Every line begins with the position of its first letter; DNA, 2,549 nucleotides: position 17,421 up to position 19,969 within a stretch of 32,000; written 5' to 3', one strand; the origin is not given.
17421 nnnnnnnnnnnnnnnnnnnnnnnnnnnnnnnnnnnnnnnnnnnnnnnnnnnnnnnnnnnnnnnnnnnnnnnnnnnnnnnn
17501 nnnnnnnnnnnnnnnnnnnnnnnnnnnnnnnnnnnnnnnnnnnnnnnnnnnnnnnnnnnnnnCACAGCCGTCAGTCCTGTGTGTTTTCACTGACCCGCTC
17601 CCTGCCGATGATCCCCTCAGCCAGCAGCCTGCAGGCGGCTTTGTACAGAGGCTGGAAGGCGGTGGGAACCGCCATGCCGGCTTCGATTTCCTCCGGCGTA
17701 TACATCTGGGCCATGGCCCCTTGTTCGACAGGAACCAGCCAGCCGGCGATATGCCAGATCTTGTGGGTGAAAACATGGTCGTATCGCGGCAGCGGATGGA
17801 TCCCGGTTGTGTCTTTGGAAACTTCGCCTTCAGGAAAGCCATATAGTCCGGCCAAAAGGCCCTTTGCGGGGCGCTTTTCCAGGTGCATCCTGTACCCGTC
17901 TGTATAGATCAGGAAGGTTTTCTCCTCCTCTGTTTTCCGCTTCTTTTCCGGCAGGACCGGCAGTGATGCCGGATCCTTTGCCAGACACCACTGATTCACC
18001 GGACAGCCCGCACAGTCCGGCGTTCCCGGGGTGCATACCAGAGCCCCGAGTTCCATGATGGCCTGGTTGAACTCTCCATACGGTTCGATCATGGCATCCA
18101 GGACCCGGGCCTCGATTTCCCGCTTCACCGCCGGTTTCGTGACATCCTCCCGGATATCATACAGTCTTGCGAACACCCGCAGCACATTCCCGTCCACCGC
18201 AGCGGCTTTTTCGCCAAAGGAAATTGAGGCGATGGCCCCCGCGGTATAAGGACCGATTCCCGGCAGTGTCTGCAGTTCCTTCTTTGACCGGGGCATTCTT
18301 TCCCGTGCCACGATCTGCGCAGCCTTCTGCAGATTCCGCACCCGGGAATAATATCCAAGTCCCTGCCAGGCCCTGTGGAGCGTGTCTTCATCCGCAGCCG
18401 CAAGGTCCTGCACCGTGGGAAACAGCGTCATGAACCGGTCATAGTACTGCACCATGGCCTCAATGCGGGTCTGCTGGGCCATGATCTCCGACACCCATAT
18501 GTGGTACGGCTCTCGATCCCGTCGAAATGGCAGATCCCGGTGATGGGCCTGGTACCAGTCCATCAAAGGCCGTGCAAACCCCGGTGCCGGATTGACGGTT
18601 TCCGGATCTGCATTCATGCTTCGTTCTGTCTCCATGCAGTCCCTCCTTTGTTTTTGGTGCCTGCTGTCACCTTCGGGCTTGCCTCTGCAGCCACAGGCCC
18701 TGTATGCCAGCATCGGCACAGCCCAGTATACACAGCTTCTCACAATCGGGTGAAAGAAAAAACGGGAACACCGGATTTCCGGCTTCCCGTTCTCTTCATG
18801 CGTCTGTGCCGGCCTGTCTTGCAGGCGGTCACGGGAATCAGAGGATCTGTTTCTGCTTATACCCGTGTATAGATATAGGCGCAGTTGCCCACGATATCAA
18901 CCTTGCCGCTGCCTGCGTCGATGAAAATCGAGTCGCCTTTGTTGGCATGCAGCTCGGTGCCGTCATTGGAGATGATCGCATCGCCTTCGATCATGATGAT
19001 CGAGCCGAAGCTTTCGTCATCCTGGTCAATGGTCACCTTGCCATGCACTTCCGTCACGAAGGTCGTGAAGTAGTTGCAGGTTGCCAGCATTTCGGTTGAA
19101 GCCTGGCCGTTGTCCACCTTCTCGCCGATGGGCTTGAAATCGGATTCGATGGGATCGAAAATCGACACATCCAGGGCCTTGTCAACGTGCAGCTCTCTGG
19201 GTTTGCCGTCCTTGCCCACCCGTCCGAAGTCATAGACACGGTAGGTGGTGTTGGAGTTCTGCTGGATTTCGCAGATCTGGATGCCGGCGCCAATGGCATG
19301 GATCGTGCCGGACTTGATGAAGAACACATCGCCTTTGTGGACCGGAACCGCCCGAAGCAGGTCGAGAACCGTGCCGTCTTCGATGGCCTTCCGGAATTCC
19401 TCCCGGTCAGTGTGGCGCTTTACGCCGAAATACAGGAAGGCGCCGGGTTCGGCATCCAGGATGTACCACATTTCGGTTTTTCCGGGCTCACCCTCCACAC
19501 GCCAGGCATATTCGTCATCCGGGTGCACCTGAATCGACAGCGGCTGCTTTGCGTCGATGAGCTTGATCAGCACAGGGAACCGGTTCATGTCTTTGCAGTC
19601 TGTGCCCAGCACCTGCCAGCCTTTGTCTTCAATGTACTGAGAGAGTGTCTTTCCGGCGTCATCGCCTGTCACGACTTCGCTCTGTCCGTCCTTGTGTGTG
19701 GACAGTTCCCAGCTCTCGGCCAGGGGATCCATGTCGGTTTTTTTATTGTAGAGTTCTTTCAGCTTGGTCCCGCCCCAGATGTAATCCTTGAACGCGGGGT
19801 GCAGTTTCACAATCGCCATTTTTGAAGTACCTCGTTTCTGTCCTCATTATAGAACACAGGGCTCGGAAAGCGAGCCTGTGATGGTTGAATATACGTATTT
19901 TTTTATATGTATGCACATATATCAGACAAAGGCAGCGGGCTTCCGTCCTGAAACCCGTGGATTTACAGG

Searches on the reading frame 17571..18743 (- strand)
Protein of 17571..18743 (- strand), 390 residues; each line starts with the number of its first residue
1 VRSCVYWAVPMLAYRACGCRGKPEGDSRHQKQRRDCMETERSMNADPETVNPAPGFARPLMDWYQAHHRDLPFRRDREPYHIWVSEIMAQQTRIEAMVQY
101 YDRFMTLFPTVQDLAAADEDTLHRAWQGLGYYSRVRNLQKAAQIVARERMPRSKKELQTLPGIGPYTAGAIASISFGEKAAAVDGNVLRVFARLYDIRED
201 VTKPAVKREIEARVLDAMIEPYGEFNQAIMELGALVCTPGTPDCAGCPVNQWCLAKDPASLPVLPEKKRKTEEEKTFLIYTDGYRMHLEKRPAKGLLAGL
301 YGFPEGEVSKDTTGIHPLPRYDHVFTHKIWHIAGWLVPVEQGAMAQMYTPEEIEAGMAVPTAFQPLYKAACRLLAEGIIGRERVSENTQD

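Call 9: search_protein_families(library=pfam, proteins=[window:17571-18743:-], max_evalue=0.001)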
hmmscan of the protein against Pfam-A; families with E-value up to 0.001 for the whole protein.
window:17571-18743:- (390 aa): 4 families
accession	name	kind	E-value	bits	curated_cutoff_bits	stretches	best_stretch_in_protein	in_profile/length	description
PF00730.31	HhH-GPD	-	2.4e-23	83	26.2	1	84-211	1-103/108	HhH-GPD superfamily base excision DNA repair protein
PF14815.12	NUDIX_4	-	3.7e-16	59.4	35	1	277-368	3-112/113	NUDIX domain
PF00633.29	HHH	-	3.3e-08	33.4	24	1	150-174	6-30/30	Helix-hairpin-helix motif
PF14520.12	HHH_5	-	0.0002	22.2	27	0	155-184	2-31/57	Helix-hairpin-helix domain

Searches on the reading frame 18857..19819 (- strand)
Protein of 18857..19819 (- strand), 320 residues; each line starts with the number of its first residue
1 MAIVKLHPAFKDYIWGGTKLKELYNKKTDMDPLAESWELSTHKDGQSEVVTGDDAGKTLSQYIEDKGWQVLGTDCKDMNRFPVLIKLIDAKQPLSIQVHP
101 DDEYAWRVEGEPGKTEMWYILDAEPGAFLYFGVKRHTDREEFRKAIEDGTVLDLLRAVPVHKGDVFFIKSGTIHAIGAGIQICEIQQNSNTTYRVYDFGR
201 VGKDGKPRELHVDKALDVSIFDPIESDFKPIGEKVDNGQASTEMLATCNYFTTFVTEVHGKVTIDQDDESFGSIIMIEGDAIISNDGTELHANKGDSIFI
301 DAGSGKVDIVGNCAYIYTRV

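Call 9: search_protein_families(library=pfam, proteins=[window:18857-19819:-], max_evalue=0.001)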
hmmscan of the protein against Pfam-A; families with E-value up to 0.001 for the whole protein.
window:18857-19819:- (320 aa): 3 families
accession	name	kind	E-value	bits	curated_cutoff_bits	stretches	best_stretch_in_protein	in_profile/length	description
PF20511.4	PMI_typeI_cat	-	2.3e-15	57.4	22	1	4-105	2-107/143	Phosphomannose isomerase type I, catalytic domain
PF21621.3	MPI_cupin_dom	-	1.5e-13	51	27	1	244-317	4-76/79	Mannose-6-phosphate isomerase, cupin domain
PF07883.17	Cupin_2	-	7.6e-06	26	27.2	0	274-303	22-51/70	Cupin domain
